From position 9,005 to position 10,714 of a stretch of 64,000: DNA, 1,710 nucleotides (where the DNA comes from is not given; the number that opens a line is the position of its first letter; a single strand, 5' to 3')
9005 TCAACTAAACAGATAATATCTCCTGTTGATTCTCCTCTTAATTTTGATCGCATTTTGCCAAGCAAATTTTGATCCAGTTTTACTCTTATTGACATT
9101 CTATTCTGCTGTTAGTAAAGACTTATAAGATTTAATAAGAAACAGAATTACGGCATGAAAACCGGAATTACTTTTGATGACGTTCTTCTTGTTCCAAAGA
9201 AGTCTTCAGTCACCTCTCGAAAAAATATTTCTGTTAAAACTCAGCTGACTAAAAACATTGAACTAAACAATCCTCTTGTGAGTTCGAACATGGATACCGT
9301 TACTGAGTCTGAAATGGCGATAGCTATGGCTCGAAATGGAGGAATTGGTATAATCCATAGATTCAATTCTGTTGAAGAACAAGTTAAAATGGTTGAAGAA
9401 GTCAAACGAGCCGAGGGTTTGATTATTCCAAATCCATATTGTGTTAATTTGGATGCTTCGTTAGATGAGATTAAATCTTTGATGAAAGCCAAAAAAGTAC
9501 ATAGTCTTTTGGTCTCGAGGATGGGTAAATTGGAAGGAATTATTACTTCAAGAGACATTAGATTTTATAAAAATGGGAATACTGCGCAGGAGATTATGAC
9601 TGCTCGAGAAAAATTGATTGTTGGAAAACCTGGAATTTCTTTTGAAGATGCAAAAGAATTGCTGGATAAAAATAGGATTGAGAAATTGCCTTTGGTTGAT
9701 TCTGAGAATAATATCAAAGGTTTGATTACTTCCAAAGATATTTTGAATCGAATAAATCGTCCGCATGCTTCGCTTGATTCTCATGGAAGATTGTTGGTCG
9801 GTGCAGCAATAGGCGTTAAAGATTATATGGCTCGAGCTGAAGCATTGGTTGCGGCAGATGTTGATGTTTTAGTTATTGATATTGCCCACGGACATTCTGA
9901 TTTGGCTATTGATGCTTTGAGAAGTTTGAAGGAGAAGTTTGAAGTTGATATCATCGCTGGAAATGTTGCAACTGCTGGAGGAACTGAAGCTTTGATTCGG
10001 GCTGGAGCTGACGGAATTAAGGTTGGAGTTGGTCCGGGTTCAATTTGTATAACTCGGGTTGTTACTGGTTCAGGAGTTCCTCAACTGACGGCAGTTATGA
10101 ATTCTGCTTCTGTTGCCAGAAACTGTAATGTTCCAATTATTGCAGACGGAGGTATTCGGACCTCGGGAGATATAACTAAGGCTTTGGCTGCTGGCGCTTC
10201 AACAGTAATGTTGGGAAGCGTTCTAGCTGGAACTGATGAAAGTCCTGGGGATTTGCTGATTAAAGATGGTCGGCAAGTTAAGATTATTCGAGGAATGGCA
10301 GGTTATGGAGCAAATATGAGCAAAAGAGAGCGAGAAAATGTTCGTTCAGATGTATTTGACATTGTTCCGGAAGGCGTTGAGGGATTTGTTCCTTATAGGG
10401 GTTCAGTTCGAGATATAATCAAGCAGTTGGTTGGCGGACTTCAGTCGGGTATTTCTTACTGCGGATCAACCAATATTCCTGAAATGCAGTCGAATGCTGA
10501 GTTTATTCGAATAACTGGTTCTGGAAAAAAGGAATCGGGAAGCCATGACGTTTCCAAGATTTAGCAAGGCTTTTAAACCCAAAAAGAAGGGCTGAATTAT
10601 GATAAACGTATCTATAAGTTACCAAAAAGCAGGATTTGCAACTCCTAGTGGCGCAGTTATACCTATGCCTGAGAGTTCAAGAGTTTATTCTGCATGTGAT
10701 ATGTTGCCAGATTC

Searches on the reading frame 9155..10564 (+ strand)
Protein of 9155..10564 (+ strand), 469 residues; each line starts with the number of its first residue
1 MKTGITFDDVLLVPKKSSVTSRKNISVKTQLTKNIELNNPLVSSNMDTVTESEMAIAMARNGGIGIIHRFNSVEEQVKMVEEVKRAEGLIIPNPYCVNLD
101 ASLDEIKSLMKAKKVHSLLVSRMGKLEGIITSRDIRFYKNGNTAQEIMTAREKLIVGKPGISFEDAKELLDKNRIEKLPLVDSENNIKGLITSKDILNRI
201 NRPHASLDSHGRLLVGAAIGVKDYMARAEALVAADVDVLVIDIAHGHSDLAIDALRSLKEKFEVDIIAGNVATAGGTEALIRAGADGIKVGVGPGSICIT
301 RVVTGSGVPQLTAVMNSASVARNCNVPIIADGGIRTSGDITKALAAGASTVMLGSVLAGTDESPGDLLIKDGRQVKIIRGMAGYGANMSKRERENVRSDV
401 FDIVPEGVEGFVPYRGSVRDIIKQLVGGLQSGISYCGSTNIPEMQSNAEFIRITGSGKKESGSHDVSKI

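Call 86: search_protein_families(library=pfam, proteins=[window:9155-10564:+], max_evalue=0.001)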
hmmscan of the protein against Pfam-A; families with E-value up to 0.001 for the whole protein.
window:9155-10564:+ (469 aa): 9 families
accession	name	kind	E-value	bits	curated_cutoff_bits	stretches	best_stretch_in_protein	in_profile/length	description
PF00478.31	IMPDH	-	1.5e-145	485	25.6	1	4-464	1-345/345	IMP dehydrogenase / GMP reductase domain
PF00571.33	CBS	-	8e-18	65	24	2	89-138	4-54/57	CBS domain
PF03060.21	NMO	-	4.5e-11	43.2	28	1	270-366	142-234/331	Nitronate monooxygenase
PF01070.24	FMN_dh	-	2.3e-09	37.2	24.9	1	247-355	202-303/350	FMN-dependent dehydrogenase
PF00977.27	His_biosynth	-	2.2e-05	24.5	23.6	1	319-357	67-105/228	Histidine biosynthesis protein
PF01180.27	DHO_dh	-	0.00016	21.4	27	1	314-357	227-272/291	Dihydroorotate dehydrogenase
PF05690.20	ThiG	-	0.00019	21.3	23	1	315-362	165-212/247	Thiazole biosynthesis protein ThiG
PF04481.18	DUF561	-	0.00034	20.3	21.6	0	24-87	174-234/243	Protein of unknown function (DUF561)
PF01645.23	Glu_synthase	-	0.00081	19.1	20.4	1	252-355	195-305/369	Conserved region in glutamate synthase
